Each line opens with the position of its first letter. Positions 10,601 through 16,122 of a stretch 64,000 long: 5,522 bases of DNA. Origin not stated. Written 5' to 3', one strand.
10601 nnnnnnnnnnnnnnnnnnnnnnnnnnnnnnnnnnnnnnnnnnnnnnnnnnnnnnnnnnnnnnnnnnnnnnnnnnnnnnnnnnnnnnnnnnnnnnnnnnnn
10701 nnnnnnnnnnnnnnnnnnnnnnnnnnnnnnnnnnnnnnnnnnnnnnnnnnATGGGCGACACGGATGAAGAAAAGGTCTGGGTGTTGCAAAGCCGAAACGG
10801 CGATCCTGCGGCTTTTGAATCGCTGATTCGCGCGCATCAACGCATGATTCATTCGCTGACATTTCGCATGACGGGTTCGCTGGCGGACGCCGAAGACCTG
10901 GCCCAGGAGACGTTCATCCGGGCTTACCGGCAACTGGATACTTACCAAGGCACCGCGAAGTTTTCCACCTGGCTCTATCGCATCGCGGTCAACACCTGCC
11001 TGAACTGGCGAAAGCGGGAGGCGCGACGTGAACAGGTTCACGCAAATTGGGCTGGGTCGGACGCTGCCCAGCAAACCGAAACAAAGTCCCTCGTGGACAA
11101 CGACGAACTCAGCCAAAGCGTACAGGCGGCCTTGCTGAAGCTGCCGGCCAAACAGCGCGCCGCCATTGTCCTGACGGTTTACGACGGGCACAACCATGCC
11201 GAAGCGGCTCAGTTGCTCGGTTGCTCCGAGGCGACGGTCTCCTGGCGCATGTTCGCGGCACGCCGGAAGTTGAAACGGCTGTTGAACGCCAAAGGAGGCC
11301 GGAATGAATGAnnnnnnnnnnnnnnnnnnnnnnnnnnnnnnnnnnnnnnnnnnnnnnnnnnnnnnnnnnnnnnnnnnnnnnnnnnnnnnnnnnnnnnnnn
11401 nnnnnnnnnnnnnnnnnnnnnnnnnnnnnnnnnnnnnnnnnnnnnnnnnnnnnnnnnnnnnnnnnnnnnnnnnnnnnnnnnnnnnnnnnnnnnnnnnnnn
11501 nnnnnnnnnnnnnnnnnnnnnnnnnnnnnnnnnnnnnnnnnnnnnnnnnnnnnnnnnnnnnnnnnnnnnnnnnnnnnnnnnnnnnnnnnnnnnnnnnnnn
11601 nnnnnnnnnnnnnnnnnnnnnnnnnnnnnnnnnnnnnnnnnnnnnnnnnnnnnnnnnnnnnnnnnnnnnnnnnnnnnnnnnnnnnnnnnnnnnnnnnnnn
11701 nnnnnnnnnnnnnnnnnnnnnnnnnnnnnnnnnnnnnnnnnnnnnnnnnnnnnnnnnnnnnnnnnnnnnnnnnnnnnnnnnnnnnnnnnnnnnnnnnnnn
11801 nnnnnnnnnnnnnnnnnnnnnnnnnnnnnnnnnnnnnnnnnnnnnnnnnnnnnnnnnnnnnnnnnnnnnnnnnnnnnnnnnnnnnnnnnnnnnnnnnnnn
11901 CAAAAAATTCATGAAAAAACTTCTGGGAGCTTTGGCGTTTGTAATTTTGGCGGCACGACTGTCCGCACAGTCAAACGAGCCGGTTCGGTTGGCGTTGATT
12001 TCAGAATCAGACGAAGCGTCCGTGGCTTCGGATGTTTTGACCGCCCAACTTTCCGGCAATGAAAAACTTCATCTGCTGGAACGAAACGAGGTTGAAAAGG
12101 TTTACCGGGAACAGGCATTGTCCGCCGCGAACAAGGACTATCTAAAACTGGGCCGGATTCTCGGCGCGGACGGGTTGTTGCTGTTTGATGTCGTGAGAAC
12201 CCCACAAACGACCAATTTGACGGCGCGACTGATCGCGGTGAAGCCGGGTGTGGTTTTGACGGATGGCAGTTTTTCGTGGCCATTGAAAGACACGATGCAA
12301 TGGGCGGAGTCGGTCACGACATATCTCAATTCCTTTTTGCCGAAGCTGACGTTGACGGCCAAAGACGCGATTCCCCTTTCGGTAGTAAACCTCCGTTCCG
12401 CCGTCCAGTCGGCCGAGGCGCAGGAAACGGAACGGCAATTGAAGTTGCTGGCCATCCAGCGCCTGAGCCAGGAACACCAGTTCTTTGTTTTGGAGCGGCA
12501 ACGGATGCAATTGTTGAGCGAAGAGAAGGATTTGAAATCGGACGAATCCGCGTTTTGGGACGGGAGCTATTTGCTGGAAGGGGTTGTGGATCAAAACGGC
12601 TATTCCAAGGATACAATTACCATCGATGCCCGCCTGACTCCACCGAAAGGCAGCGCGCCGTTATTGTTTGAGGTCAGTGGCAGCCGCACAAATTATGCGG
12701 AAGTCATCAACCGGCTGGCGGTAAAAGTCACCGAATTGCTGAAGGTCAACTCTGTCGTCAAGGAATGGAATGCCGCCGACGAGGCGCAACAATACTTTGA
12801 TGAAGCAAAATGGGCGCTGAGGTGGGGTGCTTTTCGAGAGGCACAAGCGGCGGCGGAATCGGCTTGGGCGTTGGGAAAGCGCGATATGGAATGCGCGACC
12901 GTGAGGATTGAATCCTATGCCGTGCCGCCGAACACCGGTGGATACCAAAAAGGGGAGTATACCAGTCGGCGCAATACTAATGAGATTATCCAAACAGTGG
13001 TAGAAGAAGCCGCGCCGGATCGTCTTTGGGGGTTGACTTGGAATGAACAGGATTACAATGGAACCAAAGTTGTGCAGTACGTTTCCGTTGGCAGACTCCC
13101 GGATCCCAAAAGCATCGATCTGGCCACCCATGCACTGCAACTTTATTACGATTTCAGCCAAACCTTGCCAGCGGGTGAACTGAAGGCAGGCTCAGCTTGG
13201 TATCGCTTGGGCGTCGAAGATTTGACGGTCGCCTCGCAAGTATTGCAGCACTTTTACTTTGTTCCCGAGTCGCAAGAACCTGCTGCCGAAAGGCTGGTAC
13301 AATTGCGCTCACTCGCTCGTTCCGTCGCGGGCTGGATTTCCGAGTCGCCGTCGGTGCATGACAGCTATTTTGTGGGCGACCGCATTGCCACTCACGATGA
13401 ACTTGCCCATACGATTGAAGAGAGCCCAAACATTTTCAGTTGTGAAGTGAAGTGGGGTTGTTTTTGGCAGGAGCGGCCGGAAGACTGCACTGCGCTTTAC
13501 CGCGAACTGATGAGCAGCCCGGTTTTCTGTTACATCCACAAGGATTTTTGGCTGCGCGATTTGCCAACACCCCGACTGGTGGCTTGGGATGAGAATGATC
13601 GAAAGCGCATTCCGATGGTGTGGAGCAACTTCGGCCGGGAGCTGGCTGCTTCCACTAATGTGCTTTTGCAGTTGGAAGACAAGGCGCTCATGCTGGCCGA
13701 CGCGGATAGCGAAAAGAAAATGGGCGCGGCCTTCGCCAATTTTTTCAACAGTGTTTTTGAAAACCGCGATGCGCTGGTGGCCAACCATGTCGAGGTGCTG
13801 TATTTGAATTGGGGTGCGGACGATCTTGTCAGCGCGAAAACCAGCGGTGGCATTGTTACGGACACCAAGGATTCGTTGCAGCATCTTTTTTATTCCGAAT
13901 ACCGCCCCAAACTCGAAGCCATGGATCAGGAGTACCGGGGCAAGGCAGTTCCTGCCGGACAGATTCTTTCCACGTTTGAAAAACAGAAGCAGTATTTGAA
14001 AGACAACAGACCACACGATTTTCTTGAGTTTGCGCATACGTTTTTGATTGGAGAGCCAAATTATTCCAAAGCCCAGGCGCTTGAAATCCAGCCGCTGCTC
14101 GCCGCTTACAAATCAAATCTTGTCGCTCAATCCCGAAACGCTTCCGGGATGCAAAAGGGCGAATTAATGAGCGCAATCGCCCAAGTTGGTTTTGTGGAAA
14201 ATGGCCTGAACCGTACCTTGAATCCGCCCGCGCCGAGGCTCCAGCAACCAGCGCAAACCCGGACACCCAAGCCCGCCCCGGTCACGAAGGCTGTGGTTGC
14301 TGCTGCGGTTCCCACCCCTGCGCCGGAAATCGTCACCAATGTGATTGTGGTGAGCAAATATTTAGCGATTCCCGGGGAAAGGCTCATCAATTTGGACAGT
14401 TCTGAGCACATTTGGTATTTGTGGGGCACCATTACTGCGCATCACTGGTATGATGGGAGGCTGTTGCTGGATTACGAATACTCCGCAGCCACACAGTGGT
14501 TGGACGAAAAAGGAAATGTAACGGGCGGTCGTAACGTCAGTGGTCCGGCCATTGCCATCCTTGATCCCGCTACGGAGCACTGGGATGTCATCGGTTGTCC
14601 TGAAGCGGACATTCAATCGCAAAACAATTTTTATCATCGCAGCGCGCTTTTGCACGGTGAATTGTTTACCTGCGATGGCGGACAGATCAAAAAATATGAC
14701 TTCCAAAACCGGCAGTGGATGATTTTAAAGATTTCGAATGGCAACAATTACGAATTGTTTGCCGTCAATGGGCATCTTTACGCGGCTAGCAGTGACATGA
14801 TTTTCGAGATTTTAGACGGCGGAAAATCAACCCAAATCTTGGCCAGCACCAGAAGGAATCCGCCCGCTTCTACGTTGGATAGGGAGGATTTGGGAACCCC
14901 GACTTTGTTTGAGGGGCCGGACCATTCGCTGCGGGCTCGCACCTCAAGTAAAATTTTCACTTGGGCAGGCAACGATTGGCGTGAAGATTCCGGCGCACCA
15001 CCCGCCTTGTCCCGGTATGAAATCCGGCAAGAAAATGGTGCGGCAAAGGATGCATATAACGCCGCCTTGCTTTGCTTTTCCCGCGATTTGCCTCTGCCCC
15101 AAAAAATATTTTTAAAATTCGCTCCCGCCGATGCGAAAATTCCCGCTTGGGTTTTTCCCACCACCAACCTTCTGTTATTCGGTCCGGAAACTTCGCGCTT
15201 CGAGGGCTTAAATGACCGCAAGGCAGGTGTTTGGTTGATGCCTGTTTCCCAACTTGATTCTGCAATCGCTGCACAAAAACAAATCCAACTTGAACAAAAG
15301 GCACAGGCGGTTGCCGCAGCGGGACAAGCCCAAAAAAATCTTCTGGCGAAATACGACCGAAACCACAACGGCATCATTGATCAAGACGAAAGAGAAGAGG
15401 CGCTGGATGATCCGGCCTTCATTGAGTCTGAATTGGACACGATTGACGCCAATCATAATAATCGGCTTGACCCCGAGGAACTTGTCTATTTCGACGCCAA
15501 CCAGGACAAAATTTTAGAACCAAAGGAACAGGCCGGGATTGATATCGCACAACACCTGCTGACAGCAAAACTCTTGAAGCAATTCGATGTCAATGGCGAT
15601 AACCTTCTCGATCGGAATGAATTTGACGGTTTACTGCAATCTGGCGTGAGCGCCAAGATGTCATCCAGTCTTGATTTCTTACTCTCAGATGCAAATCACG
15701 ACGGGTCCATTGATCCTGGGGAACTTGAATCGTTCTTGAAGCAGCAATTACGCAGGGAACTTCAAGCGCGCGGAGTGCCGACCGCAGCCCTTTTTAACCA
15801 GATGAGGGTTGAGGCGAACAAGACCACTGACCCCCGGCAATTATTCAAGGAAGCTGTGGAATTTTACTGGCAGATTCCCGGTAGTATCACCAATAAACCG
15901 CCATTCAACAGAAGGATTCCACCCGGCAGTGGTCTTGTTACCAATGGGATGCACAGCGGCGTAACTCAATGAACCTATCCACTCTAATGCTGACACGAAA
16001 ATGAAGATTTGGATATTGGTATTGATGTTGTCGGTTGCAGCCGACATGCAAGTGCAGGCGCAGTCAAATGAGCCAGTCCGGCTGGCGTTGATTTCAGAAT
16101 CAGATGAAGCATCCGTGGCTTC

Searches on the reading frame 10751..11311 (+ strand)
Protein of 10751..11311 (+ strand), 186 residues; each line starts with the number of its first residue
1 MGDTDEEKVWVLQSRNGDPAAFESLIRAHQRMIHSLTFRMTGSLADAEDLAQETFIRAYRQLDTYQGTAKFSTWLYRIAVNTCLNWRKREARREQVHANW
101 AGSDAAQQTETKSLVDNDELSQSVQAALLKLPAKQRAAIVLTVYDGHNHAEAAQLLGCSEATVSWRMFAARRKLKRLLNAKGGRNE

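Call 72: search_protein_families(library=pfam, proteins=[window:10751-11311:+], max_evalue=0.001)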
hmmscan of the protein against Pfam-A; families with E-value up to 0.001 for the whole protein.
window:10751-11311:+ (186 aa): 7 families
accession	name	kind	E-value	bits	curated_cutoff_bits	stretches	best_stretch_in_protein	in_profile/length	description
PF04542.20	Sigma70_r2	-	3.1e-22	78.6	24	1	25-93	1-71/71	Sigma-70 region 2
PF08281.18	Sigma70_r4_2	-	2.2e-14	53.3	25.7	1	122-174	2-54/54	Sigma-70, region 4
PF04545.22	Sigma70_r4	-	1.5e-09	37.6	24.1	1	127-175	1-49/50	Sigma-70, region 4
PF07638.17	Sigma70_ECF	-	2.5e-07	31.2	21.1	1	10-179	7-184/185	ECF sigma factor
PF13384.12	HTH_23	-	1.5e-06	28.3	24.6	1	134-164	5-35/50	Homeodomain-like domain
PF13551.12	HTH_29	-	4e-05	24.1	28.1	1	136-163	1-29/64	Winged helix-turn helix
PF22233.2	PhyR_sigma-like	-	0.00064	19.9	27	0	130-164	3-37/50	Response regulator PhyR, sigma-like domain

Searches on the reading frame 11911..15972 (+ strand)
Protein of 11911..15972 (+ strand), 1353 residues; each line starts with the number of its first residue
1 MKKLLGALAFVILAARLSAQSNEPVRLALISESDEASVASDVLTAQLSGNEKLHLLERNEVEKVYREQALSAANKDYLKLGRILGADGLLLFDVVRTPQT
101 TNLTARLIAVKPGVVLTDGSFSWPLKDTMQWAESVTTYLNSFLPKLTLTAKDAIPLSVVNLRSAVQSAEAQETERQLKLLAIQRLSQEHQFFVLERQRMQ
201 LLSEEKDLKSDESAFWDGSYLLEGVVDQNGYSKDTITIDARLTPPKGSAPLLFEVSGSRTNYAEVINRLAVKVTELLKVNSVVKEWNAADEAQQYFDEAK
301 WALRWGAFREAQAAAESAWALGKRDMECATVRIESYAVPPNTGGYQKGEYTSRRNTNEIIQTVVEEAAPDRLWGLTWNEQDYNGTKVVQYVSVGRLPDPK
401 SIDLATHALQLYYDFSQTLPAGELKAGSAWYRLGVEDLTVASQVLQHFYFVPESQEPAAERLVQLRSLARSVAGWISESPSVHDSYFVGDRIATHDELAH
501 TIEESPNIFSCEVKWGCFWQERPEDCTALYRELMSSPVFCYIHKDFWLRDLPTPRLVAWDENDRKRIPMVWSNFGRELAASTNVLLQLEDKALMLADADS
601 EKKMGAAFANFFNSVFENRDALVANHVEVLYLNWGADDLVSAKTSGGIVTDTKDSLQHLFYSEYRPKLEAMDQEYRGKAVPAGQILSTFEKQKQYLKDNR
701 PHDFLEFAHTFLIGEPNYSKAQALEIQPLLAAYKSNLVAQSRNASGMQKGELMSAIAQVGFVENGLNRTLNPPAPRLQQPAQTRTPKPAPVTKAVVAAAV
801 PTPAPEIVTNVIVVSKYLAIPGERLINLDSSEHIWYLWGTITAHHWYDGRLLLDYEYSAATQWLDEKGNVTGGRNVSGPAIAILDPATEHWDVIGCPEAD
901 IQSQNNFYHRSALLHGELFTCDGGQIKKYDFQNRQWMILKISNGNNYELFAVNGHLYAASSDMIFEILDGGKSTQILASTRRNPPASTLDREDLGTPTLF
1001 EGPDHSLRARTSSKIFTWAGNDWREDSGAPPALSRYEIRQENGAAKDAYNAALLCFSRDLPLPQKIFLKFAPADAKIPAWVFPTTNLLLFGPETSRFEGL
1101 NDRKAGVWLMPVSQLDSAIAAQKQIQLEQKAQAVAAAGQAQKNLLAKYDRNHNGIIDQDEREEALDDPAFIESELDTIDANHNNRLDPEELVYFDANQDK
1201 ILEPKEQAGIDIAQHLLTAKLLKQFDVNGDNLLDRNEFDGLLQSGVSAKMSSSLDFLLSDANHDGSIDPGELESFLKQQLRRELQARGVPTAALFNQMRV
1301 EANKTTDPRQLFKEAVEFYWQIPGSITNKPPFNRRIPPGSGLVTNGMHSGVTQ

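Call 72: search_protein_families(library=pfam, proteins=[window:11911-15972:+], max_evalue=0.001)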
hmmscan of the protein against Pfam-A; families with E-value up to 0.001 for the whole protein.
window:11911-15972:+ (1353 aa): 6 families
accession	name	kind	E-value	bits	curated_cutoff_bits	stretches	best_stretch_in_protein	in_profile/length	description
PF13202.12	EF-hand_5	-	4.2e-10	39.1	25.9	0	1260-1276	9-25/25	EF hand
PF13405.12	EF-hand_6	-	2e-09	36.8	25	0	1221-1244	5-28/30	EF-hand domain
PF00036.39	EF-hand_1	-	2.2e-09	36.6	25.4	0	1220-1243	4-27/29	EF hand domain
PF13499.12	EF-hand_7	-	4.4e-09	37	30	1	1175-1238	8-62/67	EF-hand domain pair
PF03783.19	CsgG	-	1.3e-06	28.3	20.8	0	37-91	38-95/210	Curli production assembly/transport component CsgG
PF25210.1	Kelch_FKB95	-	2e-05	24.8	70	1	779-960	7-187/268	FKB95, Kelch-repeats domain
